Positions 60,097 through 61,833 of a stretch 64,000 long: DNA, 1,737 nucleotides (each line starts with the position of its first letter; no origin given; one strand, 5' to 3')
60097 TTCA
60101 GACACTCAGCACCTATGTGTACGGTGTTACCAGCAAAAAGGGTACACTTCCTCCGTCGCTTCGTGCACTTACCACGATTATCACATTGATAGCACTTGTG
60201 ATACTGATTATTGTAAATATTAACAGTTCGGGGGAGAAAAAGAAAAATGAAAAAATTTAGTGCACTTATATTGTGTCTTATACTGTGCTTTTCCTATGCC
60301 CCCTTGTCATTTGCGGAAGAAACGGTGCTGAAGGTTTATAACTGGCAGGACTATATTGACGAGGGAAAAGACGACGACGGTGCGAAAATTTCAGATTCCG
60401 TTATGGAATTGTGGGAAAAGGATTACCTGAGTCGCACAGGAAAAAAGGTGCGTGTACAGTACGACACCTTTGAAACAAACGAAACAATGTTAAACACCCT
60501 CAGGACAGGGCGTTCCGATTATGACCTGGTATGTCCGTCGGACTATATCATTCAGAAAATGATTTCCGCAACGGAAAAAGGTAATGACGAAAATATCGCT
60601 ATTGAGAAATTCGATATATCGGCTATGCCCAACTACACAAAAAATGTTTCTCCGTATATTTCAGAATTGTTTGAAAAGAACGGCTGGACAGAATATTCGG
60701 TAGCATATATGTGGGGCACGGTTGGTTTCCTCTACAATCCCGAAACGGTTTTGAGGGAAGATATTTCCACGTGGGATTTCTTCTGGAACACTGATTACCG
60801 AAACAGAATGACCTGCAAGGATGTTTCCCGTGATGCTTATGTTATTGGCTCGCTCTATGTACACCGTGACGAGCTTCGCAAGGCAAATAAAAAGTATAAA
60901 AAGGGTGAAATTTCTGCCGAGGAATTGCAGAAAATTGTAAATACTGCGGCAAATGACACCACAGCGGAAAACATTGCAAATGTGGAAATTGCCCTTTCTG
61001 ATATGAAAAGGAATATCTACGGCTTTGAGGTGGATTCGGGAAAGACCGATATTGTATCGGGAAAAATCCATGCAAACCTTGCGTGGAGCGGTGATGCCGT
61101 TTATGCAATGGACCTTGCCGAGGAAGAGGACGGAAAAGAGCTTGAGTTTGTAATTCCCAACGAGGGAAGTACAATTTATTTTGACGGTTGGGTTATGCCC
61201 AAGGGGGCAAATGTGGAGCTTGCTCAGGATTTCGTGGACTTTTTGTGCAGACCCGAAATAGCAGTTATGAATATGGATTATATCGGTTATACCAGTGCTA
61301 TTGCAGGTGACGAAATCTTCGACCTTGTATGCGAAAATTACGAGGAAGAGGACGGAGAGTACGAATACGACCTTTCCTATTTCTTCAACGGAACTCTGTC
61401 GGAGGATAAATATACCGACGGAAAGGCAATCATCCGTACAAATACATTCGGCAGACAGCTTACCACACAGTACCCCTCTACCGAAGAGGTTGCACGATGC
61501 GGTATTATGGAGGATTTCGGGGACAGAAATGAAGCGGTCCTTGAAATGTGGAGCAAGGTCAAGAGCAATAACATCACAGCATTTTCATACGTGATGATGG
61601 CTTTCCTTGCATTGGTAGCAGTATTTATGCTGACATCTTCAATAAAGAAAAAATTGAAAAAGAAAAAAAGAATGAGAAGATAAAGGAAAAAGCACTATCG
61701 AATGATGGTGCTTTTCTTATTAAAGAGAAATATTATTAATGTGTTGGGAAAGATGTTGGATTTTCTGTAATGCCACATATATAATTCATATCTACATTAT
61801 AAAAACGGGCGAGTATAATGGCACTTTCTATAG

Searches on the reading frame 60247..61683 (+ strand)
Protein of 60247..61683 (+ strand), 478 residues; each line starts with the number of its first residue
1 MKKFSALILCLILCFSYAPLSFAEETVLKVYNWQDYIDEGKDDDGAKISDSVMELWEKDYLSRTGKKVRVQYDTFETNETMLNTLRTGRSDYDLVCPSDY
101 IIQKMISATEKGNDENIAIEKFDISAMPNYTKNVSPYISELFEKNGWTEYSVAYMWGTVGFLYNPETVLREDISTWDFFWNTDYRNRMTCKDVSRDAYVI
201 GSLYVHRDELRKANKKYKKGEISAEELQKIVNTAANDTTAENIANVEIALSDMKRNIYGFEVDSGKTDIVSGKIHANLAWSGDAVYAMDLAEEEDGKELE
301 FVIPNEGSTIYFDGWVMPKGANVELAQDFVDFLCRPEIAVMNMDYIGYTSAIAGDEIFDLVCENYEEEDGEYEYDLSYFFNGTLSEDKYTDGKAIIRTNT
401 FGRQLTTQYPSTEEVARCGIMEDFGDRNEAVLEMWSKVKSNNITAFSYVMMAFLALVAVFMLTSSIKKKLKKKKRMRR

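Call 87: find_encoding_contigs(protein=window:60247-61683:+, flank=10000, max_places=1)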
Protein window:60247-61683:+ (478 aa): 6 contigs read that carry it; 1 place shown.
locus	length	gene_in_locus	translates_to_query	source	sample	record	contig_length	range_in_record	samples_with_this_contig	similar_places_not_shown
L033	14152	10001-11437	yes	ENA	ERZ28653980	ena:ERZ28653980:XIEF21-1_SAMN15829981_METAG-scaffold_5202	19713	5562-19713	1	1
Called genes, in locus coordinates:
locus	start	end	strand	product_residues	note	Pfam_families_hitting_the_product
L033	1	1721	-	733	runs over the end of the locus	PF09992:NAGPA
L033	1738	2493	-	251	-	PF00106:adh_short, PF01370:Epimerase, PF08659:KR (weak), PF13460:NAD_binding_10 (weak), PF13561:adh_short_C2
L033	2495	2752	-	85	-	PF01842:ACT, PF13740:ACT_6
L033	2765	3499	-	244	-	PF08032:SpoU_sub_bind, PF00588:SpoU_methylase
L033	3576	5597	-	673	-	PF03772:Competence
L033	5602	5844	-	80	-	PF13443:HTH_26, PF01381:HTH_3 (weak)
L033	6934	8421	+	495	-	PF00005:ABC_tran, PF08402:TOBE_2 (faint)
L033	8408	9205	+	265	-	PF00528:BPD_transp_1 (weak)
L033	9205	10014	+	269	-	PF00528:BPD_transp_1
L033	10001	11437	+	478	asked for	PF13416:SBP_bac_8, PF13343:SBP_bac_6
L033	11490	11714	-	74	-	PF13560:HTH_31 (weak), PF12844:HTH_19 (weak), PF01381:HTH_3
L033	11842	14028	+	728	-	PF00395:SLH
